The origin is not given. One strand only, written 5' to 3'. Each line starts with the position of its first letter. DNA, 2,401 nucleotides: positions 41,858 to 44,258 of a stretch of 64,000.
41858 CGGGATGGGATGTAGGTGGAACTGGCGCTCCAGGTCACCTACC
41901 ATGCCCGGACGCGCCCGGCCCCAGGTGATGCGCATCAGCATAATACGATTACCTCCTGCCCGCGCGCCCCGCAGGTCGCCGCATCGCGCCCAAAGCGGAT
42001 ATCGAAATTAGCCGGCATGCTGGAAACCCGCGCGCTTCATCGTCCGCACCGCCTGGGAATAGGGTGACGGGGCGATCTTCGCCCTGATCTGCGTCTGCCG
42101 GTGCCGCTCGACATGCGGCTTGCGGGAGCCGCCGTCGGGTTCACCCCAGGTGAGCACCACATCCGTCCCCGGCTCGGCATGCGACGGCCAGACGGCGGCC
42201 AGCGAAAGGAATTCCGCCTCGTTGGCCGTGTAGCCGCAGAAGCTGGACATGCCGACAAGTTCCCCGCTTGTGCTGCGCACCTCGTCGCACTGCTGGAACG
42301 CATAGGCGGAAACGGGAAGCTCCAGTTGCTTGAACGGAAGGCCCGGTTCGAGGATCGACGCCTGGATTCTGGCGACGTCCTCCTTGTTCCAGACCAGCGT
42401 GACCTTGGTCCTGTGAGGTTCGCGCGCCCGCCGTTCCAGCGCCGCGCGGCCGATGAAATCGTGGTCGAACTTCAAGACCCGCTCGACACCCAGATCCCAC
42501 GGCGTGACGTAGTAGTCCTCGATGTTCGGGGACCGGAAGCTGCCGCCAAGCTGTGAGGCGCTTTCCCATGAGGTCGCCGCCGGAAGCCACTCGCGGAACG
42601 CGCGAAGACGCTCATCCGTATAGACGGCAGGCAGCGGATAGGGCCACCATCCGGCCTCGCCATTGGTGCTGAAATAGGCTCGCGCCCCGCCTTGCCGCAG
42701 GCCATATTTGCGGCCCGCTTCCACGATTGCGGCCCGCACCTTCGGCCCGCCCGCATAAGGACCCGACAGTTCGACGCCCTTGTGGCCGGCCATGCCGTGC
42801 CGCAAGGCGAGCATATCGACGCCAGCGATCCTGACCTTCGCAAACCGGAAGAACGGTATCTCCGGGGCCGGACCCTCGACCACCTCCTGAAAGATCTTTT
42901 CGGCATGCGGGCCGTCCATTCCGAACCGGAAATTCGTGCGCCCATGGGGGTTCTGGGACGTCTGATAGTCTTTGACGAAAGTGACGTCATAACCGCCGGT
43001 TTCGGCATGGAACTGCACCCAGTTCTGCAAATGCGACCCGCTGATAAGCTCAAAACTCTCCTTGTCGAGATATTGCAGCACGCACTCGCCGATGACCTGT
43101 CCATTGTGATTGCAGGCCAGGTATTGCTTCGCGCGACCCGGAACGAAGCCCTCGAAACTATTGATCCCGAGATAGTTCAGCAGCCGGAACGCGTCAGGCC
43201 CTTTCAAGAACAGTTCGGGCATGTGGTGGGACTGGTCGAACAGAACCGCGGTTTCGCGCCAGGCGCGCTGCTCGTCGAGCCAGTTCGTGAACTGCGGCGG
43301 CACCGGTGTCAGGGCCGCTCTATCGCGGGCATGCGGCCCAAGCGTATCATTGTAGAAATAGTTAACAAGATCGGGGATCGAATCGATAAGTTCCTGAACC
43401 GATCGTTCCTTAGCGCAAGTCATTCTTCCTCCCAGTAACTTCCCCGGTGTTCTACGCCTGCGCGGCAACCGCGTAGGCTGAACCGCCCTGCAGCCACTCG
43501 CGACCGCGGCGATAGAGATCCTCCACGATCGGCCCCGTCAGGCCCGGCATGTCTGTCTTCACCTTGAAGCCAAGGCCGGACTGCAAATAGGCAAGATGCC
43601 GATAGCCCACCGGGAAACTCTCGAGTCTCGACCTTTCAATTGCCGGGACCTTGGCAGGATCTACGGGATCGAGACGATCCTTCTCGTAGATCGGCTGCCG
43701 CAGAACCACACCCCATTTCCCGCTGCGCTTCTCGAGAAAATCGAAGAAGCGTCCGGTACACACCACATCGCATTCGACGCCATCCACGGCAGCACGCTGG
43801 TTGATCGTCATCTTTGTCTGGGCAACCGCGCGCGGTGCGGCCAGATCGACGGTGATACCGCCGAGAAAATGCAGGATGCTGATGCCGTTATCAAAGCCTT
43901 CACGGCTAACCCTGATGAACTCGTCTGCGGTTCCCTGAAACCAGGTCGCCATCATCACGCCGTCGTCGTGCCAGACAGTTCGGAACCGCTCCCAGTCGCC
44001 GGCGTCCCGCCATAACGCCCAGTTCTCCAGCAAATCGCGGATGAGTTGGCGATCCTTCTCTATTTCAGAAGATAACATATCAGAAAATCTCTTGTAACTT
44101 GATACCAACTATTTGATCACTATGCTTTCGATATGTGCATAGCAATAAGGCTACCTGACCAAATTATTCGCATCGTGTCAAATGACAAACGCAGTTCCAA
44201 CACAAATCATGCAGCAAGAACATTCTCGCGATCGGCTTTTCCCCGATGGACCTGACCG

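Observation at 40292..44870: MarR-controlled operon: SnoaL, LigM-like demethylase with a remodelled pocket, ABM, FMN reductase and a decarboxylase-like aldolase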

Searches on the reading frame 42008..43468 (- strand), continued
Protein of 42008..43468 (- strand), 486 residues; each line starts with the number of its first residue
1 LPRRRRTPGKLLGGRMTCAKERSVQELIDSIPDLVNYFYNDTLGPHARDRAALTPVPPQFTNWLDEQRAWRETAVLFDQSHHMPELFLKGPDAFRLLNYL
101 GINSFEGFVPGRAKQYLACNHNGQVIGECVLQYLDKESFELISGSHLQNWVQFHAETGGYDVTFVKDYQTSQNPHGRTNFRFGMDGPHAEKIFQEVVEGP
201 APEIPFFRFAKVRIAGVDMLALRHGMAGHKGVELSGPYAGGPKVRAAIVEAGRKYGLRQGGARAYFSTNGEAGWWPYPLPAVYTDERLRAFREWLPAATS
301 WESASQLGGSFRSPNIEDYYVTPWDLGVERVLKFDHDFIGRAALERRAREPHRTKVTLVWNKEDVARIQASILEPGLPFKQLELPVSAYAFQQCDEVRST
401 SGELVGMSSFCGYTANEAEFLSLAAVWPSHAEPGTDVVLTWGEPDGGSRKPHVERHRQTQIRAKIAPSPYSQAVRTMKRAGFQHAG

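Call 66: get_annotated_region(hit=H53, flank=6000)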
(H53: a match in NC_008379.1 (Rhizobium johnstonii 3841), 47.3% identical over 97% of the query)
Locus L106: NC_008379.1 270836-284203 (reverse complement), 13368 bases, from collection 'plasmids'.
description: Rhizobium johnstonii 3841 plasmid pRL9, complete sequence
organism: Rhizobium johnstonii 3841 (NCBI taxid 216596)
taxonomy: Bacteria; Pseudomonadota; Alphaproteobacteria; Hyphomicrobiales; Rhizobiaceae; Rhizobium; Rhizobium johnstonii; Rhizobium johnstonii 3841
host: -; source: -; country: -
typing (MOB-suite, as given by PLSDB): non-mobilizable; replicon rep_cluster_685
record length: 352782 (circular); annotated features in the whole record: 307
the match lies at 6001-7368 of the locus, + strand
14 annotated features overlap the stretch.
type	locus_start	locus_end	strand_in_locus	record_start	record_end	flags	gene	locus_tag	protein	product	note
CDS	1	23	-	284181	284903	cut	-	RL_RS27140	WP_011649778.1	ABC transporter ATP-binding protein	-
CDS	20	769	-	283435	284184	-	-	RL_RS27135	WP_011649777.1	ABC transporter ATP-binding protein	-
CDS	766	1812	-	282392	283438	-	-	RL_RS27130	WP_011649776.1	branched-chain amino acid ABC transporter permease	GO:0015803 - branched-chain amino acid transport [Evidence IEA]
CDS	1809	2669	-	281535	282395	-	-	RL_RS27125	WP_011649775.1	branched-chain amino acid ABC transporter permease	GO:0015803 - branched-chain amino acid transport [Evidence IEA]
CDS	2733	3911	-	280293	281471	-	-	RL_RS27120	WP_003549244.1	ABC transporter substrate-binding protein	-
CDS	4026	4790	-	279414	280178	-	-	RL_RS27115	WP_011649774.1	GntR family transcriptional regulator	-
CDS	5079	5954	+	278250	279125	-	-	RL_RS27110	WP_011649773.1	methylenetetrahydrofolate reductase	GO:0006555 - methionine metabolic process [Evidence IEA]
CDS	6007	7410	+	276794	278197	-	-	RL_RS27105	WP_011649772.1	glycine cleavage system protein T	-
CDS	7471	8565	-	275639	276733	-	-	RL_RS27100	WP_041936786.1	aminotransferase class V-fold PLP-dependent enzyme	-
CDS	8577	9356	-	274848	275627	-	-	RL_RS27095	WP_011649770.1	dipeptide/oligopeptide/nickel ABC transporter ATP-binding protein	-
CDS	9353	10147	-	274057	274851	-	-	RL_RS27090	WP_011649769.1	ABC transporter ATP-binding protein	-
CDS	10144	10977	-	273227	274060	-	-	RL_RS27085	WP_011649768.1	ABC transporter permease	-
CDS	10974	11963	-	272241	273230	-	-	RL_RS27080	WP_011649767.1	ABC transporter permease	GO:0055085 - transmembrane transport [Evidence IEA]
CDS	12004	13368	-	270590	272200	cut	-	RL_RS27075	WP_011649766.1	ABC transporter substrate-binding protein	-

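Call 68: search_protein_families(library=ncbifam, proteins=[P0002, P0004, P0027, L105:6007-7410:+, L106:6007-7410:+], max_evalue=1e-60)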
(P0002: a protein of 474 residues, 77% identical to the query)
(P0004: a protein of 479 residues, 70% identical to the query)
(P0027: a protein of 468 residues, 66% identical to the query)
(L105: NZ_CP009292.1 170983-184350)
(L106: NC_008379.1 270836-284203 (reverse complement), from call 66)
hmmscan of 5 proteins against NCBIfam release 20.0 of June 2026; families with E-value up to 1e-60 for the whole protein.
P0002 (474 aa): 2 families
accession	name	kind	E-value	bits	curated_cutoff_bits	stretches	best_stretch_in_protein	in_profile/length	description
NF047633.1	SyrngDmethDesA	equivalog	3.5e-154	513.6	800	1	9-461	1-449/453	syringate O-demethylase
NF047885.1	VanMgalDeMLigM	equivalog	1.2e-138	463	580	1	42-467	28-457/461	vanillate/3-O-methylgallate O-demethylase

P0004 (479 aa): 2 families
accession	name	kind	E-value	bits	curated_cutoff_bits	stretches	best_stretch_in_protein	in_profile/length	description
NF047633.1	SyrngDmethDesA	equivalog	8e-162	538.8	800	1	9-466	1-450/453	syringate O-demethylase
NF047885.1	VanMgalDeMLigM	equivalog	4.4e-147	490.7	580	1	10-468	1-454/461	vanillate/3-O-methylgallate O-demethylase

P0027 (468 aa): 2 families
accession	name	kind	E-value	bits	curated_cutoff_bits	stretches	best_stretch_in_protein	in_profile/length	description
NF047633.1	SyrngDmethDesA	equivalog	1.1e-164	548.2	800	1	10-461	2-448/453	syringate O-demethylase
NF047885.1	VanMgalDeMLigM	equivalog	4.4e-150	500.6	580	1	41-460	27-449/461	vanillate/3-O-methylgallate O-demethylase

L105:6007-7410:+ (467 aa): 2 families
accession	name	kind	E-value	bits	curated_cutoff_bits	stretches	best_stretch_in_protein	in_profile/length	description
NF047633.1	SyrngDmethDesA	equivalog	3.4e-256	849.9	800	1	5-459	1-453/453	syringate O-demethylase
NF047885.1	VanMgalDeMLigM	equivalog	9e-191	634.7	580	1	6-464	1-460/461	vanillate/3-O-methylgallate O-demethylase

L106:6007-7410:+ (467 aa): 2 families
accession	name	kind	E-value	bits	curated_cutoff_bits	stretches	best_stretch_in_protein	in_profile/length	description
NF047885.1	VanMgalDeMLigM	equivalog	2.3e-236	785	580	1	6-464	1-460/461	vanillate/3-O-methylgallate O-demethylase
NF047633.1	SyrngDmethDesA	equivalog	5.4e-207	687.7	800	1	5-459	1-453/453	syringate O-demethylase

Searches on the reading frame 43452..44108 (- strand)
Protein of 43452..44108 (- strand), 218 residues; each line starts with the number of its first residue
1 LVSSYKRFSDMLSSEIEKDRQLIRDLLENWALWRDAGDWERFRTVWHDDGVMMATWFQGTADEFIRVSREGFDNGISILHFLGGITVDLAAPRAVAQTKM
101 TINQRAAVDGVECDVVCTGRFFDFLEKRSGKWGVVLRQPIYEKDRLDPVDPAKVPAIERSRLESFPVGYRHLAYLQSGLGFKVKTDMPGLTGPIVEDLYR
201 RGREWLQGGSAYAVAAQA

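Call 3: search_protein_families(library=pfam, proteins=[window:43452-44108:-])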
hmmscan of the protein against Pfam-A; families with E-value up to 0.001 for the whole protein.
window:43452-44108:- (218 aa): 2 families
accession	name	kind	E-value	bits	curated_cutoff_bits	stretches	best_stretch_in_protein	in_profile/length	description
PF13577.12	SnoaL_4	-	7.5e-15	55.5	24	1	19-136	5-124/126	SnoaL-like domain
PF13474.12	SnoaL_3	-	0.00062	20.5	22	1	23-119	1-100/121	SnoaL-like domain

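Call 4: search_protein_families(library=ncbifam, proteins=[window:43452-44108:-])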
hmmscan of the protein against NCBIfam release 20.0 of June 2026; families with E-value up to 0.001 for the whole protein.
window:43452-44108:- (218 aa): 0 families

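Call 10: search_solved_structures(query=window:43452-44108:-, max_evalue=1, show_alignments=1)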
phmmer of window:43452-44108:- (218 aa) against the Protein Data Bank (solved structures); distinct sequences matched with E-value up to 1: 3.
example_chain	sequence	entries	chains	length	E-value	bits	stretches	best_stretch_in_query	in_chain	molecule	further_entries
7jmr_A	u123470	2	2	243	8.9e-30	107.1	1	14-209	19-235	Pea pathogenicity protein 2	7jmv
6w54_A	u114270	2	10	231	4.5e-29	104.8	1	15-209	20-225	Gallate decarboxylase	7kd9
2rfr_A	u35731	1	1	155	0.038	16.7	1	17-99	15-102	Uncharacterized protein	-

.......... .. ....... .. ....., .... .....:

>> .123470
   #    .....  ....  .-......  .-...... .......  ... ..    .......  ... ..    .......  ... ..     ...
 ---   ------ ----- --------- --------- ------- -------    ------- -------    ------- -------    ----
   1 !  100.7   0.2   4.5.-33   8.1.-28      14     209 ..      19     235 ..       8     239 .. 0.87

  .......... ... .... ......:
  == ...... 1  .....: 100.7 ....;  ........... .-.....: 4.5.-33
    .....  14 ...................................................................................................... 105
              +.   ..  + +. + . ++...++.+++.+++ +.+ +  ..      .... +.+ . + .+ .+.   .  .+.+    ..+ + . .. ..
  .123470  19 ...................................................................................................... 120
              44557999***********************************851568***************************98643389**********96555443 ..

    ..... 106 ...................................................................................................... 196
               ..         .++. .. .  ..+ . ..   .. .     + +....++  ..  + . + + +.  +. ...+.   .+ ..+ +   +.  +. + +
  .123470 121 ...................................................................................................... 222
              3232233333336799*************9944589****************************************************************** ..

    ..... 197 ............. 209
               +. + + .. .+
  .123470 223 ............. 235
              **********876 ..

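Call 20: find_homologous_proteins(query=window:43452-44108:-)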
Query window:43452-44108:- (218 aa): 8000 proteins with E <= 0.001 among 8000 candidates; the best 120 are listed.
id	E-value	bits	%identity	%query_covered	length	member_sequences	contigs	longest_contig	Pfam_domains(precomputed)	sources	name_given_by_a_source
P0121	3.1e-138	477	100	95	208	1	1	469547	PF13577.13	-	-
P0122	4.4e-111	388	84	88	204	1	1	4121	PF13577.13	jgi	jgi:hypothetical protein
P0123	1.1e-110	387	84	88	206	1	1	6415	PF13577.13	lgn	-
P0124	2.0e-110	386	82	89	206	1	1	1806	PF13577.13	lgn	-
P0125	1.9e-109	382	82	88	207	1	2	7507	PF13577.13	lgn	-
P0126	1.9e-109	382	82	88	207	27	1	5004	PF13577.13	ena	-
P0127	5.7e-109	381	82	89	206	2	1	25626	PF13577.13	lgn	-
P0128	1.5e-108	380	81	88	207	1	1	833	PF13577.13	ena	-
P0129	3.4e-108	378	81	89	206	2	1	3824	PF13577.13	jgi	-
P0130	1.1e-107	377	82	88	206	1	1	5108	PF13577.13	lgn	-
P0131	6.3e-107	374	80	88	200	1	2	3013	PF13577.13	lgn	-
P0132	3.5e-106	372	78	90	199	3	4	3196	PF13577.13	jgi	jgi:hypothetical protein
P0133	3.9e-106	372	79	88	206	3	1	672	PF13577.13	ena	-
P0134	7.0e-106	371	77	94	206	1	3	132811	PF13577.13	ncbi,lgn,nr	ncbi:nuclear transport factor 2 family protein [Bosea thiooxidans]|nr:nuclear transport factor 2 fam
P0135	1.3e-105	370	80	88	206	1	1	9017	PF13577.13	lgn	-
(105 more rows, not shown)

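Call 24: find_related_loci(query=A1, collection=genome_contigs, flank=10000)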
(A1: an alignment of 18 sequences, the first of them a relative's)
Query A1 (208 aa) in genome_contigs; peptide patterns used: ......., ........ (x = any residue, [..] = any of these).
600 stretches matched a pattern (row limit reached: there are more); 594 encode a relative of the query (tblastn E <= 1e-3); the best 80 are kept; 80 distinct loci.
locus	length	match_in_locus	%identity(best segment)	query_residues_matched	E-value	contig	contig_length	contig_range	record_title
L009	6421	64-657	72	4-201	4e-99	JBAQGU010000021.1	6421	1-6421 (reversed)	MAG: Roseiarcus sp. isolate MFD09215_ilm_asm_bin20 k127_191949, whole genome shotgun sequence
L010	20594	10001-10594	73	1-198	3e-98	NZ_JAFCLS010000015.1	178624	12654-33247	Bradyrhizobium sp. JYMT SZCCT0428 NODE_15, whole genome shotgun sequence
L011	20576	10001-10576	75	8-199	7e-98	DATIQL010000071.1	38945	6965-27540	MAG TPA_asm: Casimicrobiaceae bacterium isolate SMAG_U15876 k141_658490, whole genome shotgun sequence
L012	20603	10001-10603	72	1-201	7e-98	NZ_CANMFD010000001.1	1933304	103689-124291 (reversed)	Uncultured Roseibium sp. isolate 4-2085.fasta NODE_1, whole genome shotgun sequence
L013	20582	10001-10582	75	8-199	2e-97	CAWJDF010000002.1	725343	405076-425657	MAG: uncultured Solirubrobacterales bacterium isolate MFD04944.bin.2.30 genome assembly, contig: contig_21358, whole gen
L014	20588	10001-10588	72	4-199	1e-97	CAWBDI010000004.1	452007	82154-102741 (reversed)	MAG: uncultured Solirubrobacterales bacterium isolate MFD09603.bin.1.409 genome assembly, contig: contig_18618, whole ge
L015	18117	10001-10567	74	8-196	3e-97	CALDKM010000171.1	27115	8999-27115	MAG TPA_asm: uncultured proteobacterium isolate SRR5576005_bin.170_CONCOCT_v1.1_MAG genome assembly, contig: ERZ795034.1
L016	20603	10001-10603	71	1-201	7e-97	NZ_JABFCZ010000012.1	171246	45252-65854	Roseibium aggregatum strain PHM038 NODE_12_length_171246_cov_50.3808, whole genome shotgun sequence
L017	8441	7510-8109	69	1-200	5e-97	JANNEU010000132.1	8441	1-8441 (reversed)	MAG: Hyphomicrobiaceae bacterium isolate OTE_75_metabat_364 OTE_75_k141_4320797, whole genome shotgun sequence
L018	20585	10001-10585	72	4-198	1e-96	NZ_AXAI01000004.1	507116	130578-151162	Bradyrhizobium sp. Tv2a-2 A3AIDRAFT_scaffold_3.4_C, whole genome shotgun sequence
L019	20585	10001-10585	72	3-198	2e-96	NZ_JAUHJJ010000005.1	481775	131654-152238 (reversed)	Bradyrhizobium sp. SZCCHNR1093 NODE_5, whole genome shotgun sequence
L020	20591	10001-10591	70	1-198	3e-96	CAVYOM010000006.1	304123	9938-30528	MAG: uncultured Alphaproteobacteria bacterium isolate MFD06298.bin.2.74 genome assembly, contig: contig_22041, whole gen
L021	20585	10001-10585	71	3-198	4e-96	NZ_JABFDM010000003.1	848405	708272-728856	Bradyrhizobium aeschynomenes strain 83002 Scaffold3, whole genome shotgun sequence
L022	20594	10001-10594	70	3-200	5e-96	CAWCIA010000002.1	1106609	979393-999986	MAG: uncultured Solirubrobacterales bacterium isolate MFD09603.bin.1.68 genome assembly, contig: contig_15410, whole gen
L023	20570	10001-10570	74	10-199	7e-96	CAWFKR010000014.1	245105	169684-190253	MAG: uncultured proteobacterium isolate MFD01872.bin.1.112 genome assembly, contig: contig_52892, whole genome shotgun s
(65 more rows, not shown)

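Call 28: find_encoding_contigs(protein=P0127, flank=8000, max_places=2)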
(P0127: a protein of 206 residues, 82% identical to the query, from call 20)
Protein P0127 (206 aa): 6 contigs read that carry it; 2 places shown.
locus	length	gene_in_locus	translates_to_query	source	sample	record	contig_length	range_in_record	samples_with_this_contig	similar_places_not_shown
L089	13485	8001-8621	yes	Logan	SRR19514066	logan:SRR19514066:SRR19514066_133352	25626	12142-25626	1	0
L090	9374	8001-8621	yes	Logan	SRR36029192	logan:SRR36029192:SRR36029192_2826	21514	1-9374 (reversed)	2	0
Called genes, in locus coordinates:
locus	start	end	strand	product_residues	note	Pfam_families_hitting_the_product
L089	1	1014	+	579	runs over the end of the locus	PF00890:FAD_binding_2, PF01266:DAO, PF01946:Thi4 (weak), PF03486:HI0933_like (faint), PF07992:Pyr_redox_2 (faint), PF12831:FAD_oxidored, PF13450:NAD_binding_8 (weak)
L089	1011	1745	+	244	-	PF00106:adh_short, PF01370:Epimerase (weak), PF13561:adh_short_C2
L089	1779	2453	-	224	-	-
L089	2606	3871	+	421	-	PF01408:GFO_IDH_MocA, PF22725:GFO_IDH_MocA_C3, PF02894:GFO_IDH_MocA_C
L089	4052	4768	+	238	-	-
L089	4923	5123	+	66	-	-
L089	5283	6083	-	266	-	PF01261:AP_endonuc_2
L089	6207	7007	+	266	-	PF08501:Shikimate_dh_N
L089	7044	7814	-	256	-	PF09339:HTH_IclR, PF01614:IclR_C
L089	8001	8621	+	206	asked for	PF13577:SnoaL_4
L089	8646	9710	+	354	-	PF00465:Fe-ADH, PF13685:Fe-ADH_2, PF25137:ADH_Fe_C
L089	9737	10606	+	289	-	PF04444:Dioxygenase_N, PF00775:Dioxygenase_C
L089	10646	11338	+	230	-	-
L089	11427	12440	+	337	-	PF01408:GFO_IDH_MocA, PF02894:GFO_IDH_MocA_C, PF22725:GFO_IDH_MocA_C3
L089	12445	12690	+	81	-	-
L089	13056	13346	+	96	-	PF02786:CPSase_L_D2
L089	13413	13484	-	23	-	?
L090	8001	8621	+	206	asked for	PF13577:SnoaL_4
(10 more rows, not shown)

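Call 29: find_encoding_contigs(protein=P0123, flank=8000, max_places=2)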
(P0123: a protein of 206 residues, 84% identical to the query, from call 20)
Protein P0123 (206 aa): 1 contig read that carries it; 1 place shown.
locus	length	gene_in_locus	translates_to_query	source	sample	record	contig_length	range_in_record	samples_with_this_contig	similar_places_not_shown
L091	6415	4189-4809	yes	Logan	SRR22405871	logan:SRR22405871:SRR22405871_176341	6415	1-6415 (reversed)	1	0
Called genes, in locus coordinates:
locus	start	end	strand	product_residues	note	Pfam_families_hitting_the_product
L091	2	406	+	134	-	?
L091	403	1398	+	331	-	PF08240:ADH_N, PF16912:Glu_dehyd_C (weak), PF00107:ADH_zinc_N, PF13602:ADH_zinc_N_2 (weak)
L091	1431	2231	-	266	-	PF01261:AP_endonuc_2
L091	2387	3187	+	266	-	PF08501:Shikimate_dh_N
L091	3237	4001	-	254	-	PF09339:HTH_IclR, PF01614:IclR_C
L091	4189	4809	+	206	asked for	PF13577:SnoaL_4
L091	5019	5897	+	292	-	PF04444:Dioxygenase_N, PF00775:Dioxygenase_C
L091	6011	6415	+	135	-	?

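Call 34: search_protein_families(library=ncbifam, proteins=[L089:9737-10606:+, L089:8646-9710:+], max_evalue=0.00001)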
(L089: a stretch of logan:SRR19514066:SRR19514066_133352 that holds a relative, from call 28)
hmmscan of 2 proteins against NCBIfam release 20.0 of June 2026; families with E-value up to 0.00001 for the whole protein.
L089:9737-10606:+ (289 aa): 5 families
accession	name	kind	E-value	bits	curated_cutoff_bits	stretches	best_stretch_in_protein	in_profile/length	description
TIGR02465.1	chlorocat_1_2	equivalog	3.6e-49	167.2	359.25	1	23-255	2-226/246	chlorocatechol 1,2-dioxygenase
TIGR02439.1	catechol_proteo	equivalog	1.6e-45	155.3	392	1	18-284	17-285/285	catechol 1,2-dioxygenase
TIGR02438.1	catachol_actin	equivalog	8.8e-44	149.7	404.4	1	17-261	28-266/281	catechol 1,2-dioxygenase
TIGR02422.1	protocat_beta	equivalog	7.9e-16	58.4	296.4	1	123-248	57-176/220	protocatechuate 3,4-dioxygenase subunit beta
TIGR02423.1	protocat_alph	equivalog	1.1e-06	28.7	126.25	1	118-194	31-111/193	protocatechuate 3,4-dioxygenase subunit alpha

L089:8646-9710:+ (354 aa): 14 families
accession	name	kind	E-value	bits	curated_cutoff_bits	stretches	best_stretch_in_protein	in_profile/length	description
NF058672.1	4HyButDHCUPNE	equivalog_domain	1.9e-33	116.2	500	2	109-342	131-375/378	4-hydroxybutyrate dehydrogenase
NF041833.1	Fe_ADH_ErcA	equivalog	1.1e-32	113.6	550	1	108-342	129-379/382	alcohol dehydrogenase-like regulatory protein ErcA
TIGR02638.1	lactal_redase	equivalog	4.6e-30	104.7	523.15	1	107-338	129-376/379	lactaldehyde reductase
NF007911.0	PRK10624.1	equivalog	8.2e-29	100.7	537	1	110-322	133-357/382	lactaldehyde reductase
NF050025.1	SulfAcetaldRedSarD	equivalog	6.5e-27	94.4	700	1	10-304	8-328/385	sulfoacetaldehyde reductase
NF053866.1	CholDhdGbsBBac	equivalog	1.7e-26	92.8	550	1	110-345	141-391/392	choline dehydrogenase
NF011998.0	PRK15454.1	equivalog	3e-24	85.5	556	1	104-314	144-362/395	ethanolamine utilization ethanol dehydrogenase EutG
TIGR03405.1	Phn_Fe-ADH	equivalog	1e-23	83.7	423.7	1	100-311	118-333/355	iron-containing alcohol dehydrogenase PsrA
NF007363.0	PRK09860.1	equivalog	5.1e-22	78.5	581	1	88-285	110-310/383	L-threonine dehydrogenase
NF010378.0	PRK13805.1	equivalog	3.2e-21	74.9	951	1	113-273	599-763/872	bifunctional acetaldehyde-CoA/alcohol dehydrogenase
TIGR04266.1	NDMA_methanol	equivalog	2.7e-10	39.6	625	1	149-287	185-323/420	NDMA-dependent methanol dehydrogenase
NF002022.0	PRK00843.1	equivalog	2.2e-07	30.2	413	1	10-162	11-164/350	NAD(P)-dependent glycerol-1-phosphate dehydrogenase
NF011717.0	PRK15138.1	equivalog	4.7e-07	29.2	645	1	112-264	137-293/387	alcohol dehydrogenase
NF006941.0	PRK09423.1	subfamily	1.4e-06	27.4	336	1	8-119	6-119/367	glycerol dehydrogenase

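Call 37: search_solved_structures(query=A1, show_alignments=2, max_evalue=0.01)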
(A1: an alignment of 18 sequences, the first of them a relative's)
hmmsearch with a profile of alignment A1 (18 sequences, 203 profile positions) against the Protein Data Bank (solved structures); distinct sequences matched with E-value up to 0.01: 3.
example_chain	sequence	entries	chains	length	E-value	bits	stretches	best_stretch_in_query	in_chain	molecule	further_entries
7jmr_A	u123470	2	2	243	1.4e-36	129.4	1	3-199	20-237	Pea pathogenicity protein 2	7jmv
6w54_A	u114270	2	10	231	1.2e-34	123.1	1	3-199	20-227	Gallate decarboxylase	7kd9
2rfr_A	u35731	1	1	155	0.0049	19.9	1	6-87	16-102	Uncharacterized protein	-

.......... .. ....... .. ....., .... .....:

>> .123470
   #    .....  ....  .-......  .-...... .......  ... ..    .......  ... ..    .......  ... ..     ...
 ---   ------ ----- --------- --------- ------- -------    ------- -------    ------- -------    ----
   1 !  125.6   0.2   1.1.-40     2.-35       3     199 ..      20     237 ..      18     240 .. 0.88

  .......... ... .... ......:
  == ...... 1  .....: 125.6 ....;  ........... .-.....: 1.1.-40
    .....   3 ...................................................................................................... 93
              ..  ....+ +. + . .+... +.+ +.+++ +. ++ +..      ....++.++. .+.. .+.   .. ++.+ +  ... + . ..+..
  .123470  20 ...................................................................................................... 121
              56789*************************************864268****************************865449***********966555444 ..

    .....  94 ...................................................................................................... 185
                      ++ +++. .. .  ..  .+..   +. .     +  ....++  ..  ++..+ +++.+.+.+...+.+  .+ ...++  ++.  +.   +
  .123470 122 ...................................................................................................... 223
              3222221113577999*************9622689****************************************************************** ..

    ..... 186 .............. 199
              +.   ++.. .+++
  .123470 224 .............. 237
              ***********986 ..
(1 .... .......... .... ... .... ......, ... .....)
